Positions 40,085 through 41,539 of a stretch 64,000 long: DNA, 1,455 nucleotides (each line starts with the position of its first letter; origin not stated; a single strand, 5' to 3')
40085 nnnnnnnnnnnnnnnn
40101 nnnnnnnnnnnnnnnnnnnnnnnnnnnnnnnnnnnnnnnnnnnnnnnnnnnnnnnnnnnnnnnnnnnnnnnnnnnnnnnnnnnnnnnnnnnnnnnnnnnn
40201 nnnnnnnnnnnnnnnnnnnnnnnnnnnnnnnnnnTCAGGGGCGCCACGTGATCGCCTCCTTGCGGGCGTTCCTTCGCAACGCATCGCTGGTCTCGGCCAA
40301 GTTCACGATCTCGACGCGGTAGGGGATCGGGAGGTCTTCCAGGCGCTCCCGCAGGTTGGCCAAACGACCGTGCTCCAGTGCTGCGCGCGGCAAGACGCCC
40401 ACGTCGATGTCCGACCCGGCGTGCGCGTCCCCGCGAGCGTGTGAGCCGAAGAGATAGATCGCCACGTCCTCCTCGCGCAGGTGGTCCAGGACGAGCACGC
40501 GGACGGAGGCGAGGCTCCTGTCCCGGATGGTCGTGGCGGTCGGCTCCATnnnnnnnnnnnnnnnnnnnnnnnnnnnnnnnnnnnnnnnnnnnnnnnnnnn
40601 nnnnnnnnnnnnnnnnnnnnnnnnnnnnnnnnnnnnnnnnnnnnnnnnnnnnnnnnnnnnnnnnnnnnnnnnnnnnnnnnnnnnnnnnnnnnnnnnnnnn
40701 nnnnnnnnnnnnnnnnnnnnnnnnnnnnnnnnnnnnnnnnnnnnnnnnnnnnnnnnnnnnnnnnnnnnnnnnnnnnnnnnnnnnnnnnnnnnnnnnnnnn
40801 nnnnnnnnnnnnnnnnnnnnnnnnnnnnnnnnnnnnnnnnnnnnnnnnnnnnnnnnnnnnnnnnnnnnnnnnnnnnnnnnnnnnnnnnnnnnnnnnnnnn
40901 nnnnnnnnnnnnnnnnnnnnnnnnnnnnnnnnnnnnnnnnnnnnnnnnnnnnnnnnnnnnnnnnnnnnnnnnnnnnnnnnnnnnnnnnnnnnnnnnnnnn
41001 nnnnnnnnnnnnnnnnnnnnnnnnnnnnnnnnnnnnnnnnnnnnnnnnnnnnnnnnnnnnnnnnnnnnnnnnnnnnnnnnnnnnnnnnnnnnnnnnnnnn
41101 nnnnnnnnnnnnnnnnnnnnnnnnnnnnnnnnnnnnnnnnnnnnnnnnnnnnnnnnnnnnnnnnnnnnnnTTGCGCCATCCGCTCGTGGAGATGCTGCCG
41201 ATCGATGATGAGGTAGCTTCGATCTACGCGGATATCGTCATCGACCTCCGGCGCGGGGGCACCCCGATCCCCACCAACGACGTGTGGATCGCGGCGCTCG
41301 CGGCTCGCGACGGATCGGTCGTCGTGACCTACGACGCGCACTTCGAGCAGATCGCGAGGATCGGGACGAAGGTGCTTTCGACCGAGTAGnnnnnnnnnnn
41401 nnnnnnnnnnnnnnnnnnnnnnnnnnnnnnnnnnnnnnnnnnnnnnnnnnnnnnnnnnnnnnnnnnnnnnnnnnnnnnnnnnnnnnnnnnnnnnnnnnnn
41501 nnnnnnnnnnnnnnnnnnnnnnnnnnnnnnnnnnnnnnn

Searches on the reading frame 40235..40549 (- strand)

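Call 8: search_protein_families(library=pfam, proteins=[window:40235-40549:-], max_evalue=0.01)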
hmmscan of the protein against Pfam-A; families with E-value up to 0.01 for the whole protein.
window:40235-40549:- (104 aa): 3 families
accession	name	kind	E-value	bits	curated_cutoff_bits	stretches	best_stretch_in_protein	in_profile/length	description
PF18765.7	Polbeta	-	1.1e-12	48.4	26.9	1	29-99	14-84/93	Polymerase beta, Nucleotidyltransferase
PF01909.29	NTP_transf_2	-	1e-09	39.1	21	1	26-97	13-88/93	Nucleotidyltransferase domain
PF03445.19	DUF294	-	0.0065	16.8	21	1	7-62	26-86/138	Putative nucleotidyltransferase DUF294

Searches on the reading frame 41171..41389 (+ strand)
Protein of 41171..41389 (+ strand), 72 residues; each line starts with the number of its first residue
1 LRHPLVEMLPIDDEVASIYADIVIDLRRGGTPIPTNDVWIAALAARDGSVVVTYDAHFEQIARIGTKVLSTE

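Call 65: search_protein_families(library=pfam, proteins=[window:41171-41389:+], max_evalue=0.01)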
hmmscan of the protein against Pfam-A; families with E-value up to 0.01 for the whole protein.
window:41171-41389:+ (72 aa): 1 family
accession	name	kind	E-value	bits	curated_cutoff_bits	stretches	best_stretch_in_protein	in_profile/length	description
PF01850.27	PIN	-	4.8e-09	37.3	23.6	1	3-63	64-119/120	PIN domain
